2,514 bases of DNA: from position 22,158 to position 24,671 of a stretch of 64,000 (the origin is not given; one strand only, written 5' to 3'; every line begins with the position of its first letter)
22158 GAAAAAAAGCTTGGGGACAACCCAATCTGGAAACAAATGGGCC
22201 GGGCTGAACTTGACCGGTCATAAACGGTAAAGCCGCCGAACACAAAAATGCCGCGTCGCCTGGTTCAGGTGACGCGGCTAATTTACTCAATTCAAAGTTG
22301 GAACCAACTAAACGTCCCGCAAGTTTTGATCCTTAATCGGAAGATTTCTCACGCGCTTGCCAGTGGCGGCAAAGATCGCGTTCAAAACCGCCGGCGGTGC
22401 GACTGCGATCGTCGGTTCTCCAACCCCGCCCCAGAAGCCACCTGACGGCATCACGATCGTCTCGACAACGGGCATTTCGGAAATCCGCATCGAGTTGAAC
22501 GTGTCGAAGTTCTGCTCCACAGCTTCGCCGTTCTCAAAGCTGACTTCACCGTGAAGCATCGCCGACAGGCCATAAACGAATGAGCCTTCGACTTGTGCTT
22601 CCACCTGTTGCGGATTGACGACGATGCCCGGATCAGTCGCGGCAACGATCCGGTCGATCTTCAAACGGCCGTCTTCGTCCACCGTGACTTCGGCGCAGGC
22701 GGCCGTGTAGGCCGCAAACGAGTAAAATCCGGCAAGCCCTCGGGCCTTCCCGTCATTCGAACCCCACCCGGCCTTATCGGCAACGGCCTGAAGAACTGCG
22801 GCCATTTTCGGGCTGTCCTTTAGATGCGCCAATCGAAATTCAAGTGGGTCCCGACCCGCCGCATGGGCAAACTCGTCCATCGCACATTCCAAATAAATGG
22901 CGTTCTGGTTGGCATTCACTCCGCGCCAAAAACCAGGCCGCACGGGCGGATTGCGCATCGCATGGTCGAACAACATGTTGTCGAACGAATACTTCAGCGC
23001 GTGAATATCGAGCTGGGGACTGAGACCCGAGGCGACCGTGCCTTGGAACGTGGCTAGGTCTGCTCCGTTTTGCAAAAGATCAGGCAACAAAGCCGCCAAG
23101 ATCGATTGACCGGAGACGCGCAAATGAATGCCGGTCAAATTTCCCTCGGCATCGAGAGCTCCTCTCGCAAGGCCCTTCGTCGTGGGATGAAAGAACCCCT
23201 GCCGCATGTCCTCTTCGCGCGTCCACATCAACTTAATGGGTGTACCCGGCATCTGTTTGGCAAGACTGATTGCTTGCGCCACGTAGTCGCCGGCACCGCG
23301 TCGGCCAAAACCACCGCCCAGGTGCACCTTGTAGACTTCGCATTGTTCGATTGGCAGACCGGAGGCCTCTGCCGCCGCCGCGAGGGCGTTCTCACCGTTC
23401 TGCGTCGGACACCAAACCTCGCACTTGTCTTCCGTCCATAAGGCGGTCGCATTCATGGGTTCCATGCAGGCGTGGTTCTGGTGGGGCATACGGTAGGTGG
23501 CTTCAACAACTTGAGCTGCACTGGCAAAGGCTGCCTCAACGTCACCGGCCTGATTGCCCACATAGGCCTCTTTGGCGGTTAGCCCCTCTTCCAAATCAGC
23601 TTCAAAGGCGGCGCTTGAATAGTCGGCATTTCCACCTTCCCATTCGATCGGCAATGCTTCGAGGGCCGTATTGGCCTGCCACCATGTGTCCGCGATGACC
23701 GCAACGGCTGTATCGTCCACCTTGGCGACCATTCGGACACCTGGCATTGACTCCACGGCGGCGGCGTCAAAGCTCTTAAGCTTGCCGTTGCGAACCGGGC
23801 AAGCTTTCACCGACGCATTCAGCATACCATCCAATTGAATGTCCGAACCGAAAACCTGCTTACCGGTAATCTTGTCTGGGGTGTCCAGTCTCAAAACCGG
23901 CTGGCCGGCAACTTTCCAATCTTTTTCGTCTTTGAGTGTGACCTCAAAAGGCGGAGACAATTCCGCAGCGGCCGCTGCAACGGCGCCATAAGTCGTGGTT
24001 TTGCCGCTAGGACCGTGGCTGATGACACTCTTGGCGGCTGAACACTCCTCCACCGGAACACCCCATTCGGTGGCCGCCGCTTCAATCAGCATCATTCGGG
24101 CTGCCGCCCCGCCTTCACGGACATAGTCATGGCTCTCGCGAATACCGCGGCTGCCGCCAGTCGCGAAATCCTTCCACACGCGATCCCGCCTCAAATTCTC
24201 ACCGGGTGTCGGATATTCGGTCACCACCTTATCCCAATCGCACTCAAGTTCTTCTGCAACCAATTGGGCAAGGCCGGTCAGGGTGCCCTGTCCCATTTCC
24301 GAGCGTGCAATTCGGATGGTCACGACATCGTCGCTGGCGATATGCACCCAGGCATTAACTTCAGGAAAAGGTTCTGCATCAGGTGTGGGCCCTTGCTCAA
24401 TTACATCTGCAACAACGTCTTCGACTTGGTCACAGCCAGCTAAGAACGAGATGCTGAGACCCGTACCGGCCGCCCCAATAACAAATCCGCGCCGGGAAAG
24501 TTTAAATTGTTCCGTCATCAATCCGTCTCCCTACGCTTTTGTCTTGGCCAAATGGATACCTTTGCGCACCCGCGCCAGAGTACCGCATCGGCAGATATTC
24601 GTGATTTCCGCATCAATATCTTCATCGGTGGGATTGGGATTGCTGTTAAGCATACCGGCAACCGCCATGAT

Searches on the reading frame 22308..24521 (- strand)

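Call 8: search_protein_families(library=pfam, proteins=[window:22308-24521:-], max_evalue=0.00001)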
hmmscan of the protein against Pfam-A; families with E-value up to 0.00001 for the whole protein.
window:22308-24521:- (737 aa): 2 families
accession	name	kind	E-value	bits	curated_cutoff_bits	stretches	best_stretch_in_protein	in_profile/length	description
PF02738.23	MoCoBD_1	-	9.1e-35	120.3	27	1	323-564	13-241/244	Molybdopterin cofactor-binding domain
PF20256.3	MoCoBD_2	-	1.4e-32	113.8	27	2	599-684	196-283/283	Molybdopterin cofactor-binding domain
